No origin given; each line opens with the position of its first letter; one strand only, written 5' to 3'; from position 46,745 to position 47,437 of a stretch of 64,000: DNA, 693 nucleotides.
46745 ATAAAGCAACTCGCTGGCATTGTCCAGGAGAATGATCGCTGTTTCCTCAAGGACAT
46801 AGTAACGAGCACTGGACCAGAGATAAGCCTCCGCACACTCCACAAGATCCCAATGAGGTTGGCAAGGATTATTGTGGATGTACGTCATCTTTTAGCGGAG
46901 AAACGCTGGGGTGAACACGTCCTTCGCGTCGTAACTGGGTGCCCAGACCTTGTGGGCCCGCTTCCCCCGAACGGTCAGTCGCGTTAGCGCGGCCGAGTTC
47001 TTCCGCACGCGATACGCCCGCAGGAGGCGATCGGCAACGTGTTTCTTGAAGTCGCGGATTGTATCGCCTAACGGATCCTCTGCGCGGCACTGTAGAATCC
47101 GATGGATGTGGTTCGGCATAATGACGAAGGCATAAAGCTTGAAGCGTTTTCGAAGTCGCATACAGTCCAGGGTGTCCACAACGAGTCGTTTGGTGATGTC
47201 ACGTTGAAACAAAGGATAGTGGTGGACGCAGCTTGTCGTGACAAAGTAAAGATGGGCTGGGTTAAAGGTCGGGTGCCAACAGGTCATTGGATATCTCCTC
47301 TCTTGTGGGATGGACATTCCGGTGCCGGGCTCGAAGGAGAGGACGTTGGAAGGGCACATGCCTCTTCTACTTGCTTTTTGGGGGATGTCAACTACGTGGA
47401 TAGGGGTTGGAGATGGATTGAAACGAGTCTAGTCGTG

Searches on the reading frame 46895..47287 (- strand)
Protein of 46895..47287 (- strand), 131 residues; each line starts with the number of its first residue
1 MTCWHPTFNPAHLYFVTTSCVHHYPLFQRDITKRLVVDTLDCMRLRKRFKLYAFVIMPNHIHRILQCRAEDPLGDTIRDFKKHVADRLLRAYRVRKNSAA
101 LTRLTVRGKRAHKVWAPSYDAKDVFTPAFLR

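Call 9: search_protein_families(library=pfam, proteins=[window:46895-47287:-], max_evalue=0.01)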
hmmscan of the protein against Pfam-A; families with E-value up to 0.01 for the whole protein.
window:46895-47287:- (131 aa): 1 family
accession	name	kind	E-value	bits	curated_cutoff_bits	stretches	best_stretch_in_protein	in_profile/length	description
PF01797.21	Y1_Tnp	-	4.1e-06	27.4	23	1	21-97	14-89/121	Transposase IS200 like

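Call 10: search_protein_families(library=ncbifam, proteins=[window:46895-47287:-], max_evalue=0.01)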
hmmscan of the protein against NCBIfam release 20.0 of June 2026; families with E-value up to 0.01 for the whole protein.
window:46895-47287:- (131 aa): 2 families
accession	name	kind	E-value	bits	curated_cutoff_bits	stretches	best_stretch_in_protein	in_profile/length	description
NF047646.1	REP_Tyr_transpos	equivalog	3.2e-17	62.8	80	1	8-120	6-110/146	REP-associated tyrosine transposase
NF033573.1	transpos_IS200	equivalog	0.0041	17.3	55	1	23-97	22-95/126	IS200/IS605 family transposase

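Call 34: find_encoding_contigs(protein=window:46895-47287:-, flank=10000, max_places=6)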
Protein window:46895-47287:- (131 aa): 6 contigs read that carry it; 4 places shown.
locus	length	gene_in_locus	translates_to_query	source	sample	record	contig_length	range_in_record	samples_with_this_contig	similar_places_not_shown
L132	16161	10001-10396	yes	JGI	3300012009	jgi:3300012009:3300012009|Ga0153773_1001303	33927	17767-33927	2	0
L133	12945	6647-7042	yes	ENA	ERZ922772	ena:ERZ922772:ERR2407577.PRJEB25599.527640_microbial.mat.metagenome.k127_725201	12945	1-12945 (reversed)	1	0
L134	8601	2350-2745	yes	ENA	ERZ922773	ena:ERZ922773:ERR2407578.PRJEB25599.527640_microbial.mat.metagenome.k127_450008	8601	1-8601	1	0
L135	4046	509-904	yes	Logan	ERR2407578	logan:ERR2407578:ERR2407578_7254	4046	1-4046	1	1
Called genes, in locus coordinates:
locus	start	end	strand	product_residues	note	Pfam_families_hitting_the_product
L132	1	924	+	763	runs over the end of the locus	PF17678:Glyco_hydro_92N, PF07971:Glyco_hydro_92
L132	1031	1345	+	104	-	-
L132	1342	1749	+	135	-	PF20126:TumE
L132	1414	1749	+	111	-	PF20126:TumE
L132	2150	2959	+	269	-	PF20181:DUF6544, PF21900:DUF6920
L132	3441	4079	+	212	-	-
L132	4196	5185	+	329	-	PF00480:ROK, PF01869:BcrAD_BadFG (weak)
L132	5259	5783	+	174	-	PF12675:DUF3795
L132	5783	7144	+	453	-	PF10282:Lactonase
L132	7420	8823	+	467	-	PF00884:Sulfatase, PF01663:Phosphodiest (faint), PF16347:SGSH_C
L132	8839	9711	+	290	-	PF01988:VIT1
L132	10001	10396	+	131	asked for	PF01797:Y1_Tnp (weak)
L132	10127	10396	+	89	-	PF01797:Y1_Tnp (faint)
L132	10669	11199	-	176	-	-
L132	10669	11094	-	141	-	-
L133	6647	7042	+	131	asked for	PF01797:Y1_Tnp (weak)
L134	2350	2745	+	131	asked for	PF01797:Y1_Tnp (weak)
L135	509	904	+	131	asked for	PF01797:Y1_Tnp (weak)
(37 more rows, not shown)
